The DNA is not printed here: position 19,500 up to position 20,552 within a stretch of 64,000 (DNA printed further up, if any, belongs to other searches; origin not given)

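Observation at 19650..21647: MurE fused in-frame to a GlmU-type GlcNAc-1-P uridylyltransferase domain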

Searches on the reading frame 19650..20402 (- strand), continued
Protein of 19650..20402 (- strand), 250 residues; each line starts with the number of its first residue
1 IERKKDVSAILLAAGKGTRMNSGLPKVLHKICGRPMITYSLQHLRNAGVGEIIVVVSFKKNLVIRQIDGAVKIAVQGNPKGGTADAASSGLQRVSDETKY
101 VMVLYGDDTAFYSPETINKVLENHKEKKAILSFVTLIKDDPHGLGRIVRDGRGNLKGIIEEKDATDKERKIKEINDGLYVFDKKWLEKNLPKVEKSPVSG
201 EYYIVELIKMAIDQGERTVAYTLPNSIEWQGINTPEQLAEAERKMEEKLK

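Call 27: search_protein_families(library=pfam, proteins=[P0122, P0125, P0129, P0131, P0162, P0178, P0135, P0137, P0174, P0167], max_evalue=0.00001)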
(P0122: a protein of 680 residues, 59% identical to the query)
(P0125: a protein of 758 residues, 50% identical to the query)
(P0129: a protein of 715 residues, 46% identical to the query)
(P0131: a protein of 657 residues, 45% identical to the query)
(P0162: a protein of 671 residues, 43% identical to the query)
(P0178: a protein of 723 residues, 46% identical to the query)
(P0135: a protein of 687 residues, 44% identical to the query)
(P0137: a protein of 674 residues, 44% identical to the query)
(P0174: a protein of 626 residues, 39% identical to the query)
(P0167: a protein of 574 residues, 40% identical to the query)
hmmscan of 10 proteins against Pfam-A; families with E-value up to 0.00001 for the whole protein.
P0122 (680 aa): 7 families
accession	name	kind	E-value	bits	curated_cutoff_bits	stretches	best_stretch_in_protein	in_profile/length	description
PF08245.18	Mur_ligase_M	-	4.1e-34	118.7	24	1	99-244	1-141/200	Mur ligase middle domain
PF02875.26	Mur_ligase_C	-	6.6e-34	117.9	28.4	1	272-403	1-127/127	Mur ligase, glutamate ligase domain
PF00483.29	NTP_transferase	-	2.1e-22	80.3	21.2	1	435-672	2-244/245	Nucleotidyl transferase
PF12804.13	NTP_transf_3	-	2e-15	57.8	27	1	435-558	1-121/160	MobA-like NTP transferase domain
PF01225.30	Mur_ligase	-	1.1e-12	48.5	21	1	18-87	8-95/95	Mur ligase family, catalytic domain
PF01128.25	IspD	-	2.8e-10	40.8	27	1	433-559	1-128/221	2-C-methyl-D-erythritol 4-phosphate cytidylyltransferase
PF02348.25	CTP_transf_3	-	2.6e-06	27.9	22.6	1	451-559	15-125/217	Cytidylyltransferase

P0125 (758 aa): 6 families
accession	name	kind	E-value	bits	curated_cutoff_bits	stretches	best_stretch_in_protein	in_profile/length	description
PF08245.18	Mur_ligase_M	-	3e-52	177.9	24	1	108-310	1-199/200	Mur ligase middle domain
PF00483.29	NTP_transferase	-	2.6e-26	93.2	21.2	1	513-733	1-227/245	Nucleotidyl transferase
PF02875.26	Mur_ligase_C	-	2.3e-24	87.1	28.4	1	333-482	1-127/127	Mur ligase, glutamate ligase domain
PF12804.13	NTP_transf_3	-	1.8e-14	54.6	27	1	514-639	1-122/160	MobA-like NTP transferase domain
PF01225.30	Mur_ligase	-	1.8e-13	51.1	21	1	23-96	2-95/95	Mur ligase family, catalytic domain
PF01128.25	IspD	-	8.3e-07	29.4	27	1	514-569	3-59/221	2-C-methyl-D-erythritol 4-phosphate cytidylyltransferase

P0129 (715 aa): 7 families
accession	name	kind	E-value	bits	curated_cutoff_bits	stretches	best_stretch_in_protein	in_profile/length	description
PF08245.18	Mur_ligase_M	-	6.9e-37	127.8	24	1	111-292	1-198/200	Mur ligase middle domain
PF02875.26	Mur_ligase_C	-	1e-29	104.4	28.4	1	316-444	1-127/127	Mur ligase, glutamate ligase domain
PF00483.29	NTP_transferase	-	1.9e-23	83.8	21.2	1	477-711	2-243/245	Nucleotidyl transferase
PF12804.13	NTP_transf_3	-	2.4e-13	51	27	1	477-595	1-115/160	MobA-like NTP transferase domain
PF01225.30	Mur_ligase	-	7.4e-12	45.9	21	1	25-99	4-95/95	Mur ligase family, catalytic domain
PF01128.25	IspD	-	4.9e-06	26.9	27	1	477-529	3-55/221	2-C-methyl-D-erythritol 4-phosphate cytidylyltransferase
PF02348.25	CTP_transf_3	-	8.5e-06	26.2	22.6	0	494-604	16-124/217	Cytidylyltransferase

P0131 (657 aa): 4 families
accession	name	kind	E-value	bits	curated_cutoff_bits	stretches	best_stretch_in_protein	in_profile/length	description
PF08245.18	Mur_ligase_M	-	3.1e-38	132.2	24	1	37-191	1-151/200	Mur ligase middle domain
PF02875.26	Mur_ligase_C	-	2.1e-28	100.2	28.4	1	240-382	1-127/127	Mur ligase, glutamate ligase domain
PF00483.29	NTP_transferase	-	8.4e-25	88.2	21.2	1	414-645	2-240/245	Nucleotidyl transferase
PF12804.13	NTP_transf_3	-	1.9e-15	57.8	27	1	414-559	1-145/160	MobA-like NTP transferase domain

P0162 (671 aa): 5 families
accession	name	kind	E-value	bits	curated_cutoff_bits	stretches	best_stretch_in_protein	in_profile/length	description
PF08245.18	Mur_ligase_M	-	5.1e-49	167.4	24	1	35-255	1-200/200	Mur ligase middle domain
PF02875.26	Mur_ligase_C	-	4.4e-36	124.9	28.4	1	277-405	1-127/127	Mur ligase, glutamate ligase domain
PF00483.29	NTP_transferase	-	2.1e-28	100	21.2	1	436-665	2-242/245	Nucleotidyl transferase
PF12804.13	NTP_transf_3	-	1.2e-15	58.5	27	1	436-559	1-120/160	MobA-like NTP transferase domain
PF01128.25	IspD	-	7.4e-07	29.6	27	1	436-560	3-128/221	2-C-methyl-D-erythritol 4-phosphate cytidylyltransferase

P0178 (723 aa): 6 families
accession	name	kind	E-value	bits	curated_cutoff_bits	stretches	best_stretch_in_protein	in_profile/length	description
PF08245.18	Mur_ligase_M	-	7.6e-48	163.6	24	1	110-307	1-199/200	Mur ligase middle domain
PF02875.26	Mur_ligase_C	-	2e-26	93.7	28.4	1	330-476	1-127/127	Mur ligase, glutamate ligase domain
PF00483.29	NTP_transferase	-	8.6e-21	75.1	21.2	1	508-711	2-213/245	Nucleotidyl transferase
PF12804.13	NTP_transf_3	-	4.3e-17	63.2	27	1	508-634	1-124/160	MobA-like NTP transferase domain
PF01128.25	IspD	-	7.4e-09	36.1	27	1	506-622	1-118/221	2-C-methyl-D-erythritol 4-phosphate cytidylyltransferase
PF01225.30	Mur_ligase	-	9.9e-08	32.7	21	1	22-97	1-94/95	Mur ligase family, catalytic domain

P0135 (687 aa): 6 families
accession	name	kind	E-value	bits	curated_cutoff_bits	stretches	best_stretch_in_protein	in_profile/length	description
PF00483.29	NTP_transferase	-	1.1e-21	78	21.2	1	21-241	2-229/245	Nucleotidyl transferase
PF02875.26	Mur_ligase_C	-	6e-16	59.9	28.4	1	544-674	1-127/127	Mur ligase, glutamate ligase domain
PF08245.18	Mur_ligase_M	-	8.2e-16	59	24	1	370-485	1-132/200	Mur ligase middle domain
PF12804.13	NTP_transf_3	-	1.6e-13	51.6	27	1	21-147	1-123/160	MobA-like NTP transferase domain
PF01225.30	Mur_ligase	-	1.7e-06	28.7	21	1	264-360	1-90/95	Mur ligase family, catalytic domain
PF01128.25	IspD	-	3.1e-06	27.5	27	1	21-119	3-102/221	2-C-methyl-D-erythritol 4-phosphate cytidylyltransferase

P0137 (674 aa): 5 families
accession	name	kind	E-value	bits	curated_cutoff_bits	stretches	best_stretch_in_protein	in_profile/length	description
PF00483.29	NTP_transferase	-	1.4e-19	71.1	21.2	1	11-247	2-243/245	Nucleotidyl transferase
PF12804.13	NTP_transf_3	-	1.9e-17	64.4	27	1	12-137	2-122/160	MobA-like NTP transferase domain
PF08245.18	Mur_ligase_M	-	9.9e-15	55.5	24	1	355-488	1-151/200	Mur ligase middle domain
PF02875.26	Mur_ligase_C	-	9.1e-11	43.1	28.4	1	529-658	1-127/127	Mur ligase, glutamate ligase domain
PF01128.25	IspD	-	9.7e-11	42.3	27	1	11-137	3-129/221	2-C-methyl-D-erythritol 4-phosphate cytidylyltransferase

P0174 (626 aa): 3 families
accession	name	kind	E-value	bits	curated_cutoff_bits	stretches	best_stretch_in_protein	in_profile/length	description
PF00483.29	NTP_transferase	-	1.4e-21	77.7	21.2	1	8-242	2-241/245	Nucleotidyl transferase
PF12804.13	NTP_transf_3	-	1.9e-17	64.4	27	1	8-130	1-118/160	MobA-like NTP transferase domain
PF01128.25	IspD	-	1.7e-09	38.2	27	1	7-125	2-119/221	2-C-methyl-D-erythritol 4-phosphate cytidylyltransferase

P0167 (574 aa): 6 families
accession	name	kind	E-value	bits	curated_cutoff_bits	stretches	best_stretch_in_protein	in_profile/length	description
PF01636.29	APH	-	9.7e-24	84.9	23.2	1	287-503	4-210/239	Phosphotransferase enzyme family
PF00483.29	NTP_transferase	-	8.4e-19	68.5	21.2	1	16-251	2-240/245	Nucleotidyl transferase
PF12804.13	NTP_transf_3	-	2.7e-13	50.9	27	1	16-144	1-123/160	MobA-like NTP transferase domain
PF01128.25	IspD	-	4.3e-07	30.3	27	1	14-79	1-66/221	2-C-methyl-D-erythritol 4-phosphate cytidylyltransferase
PF01633.27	Choline_kinase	-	1.3e-06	28.4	29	0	379-488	85-189/300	Choline/ethanolamine kinase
PF06293.20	Kdo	-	1.4e-06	28.4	21.3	0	316-398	55-139/207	Lipopolysaccharide kinase (Kdo/WaaP) family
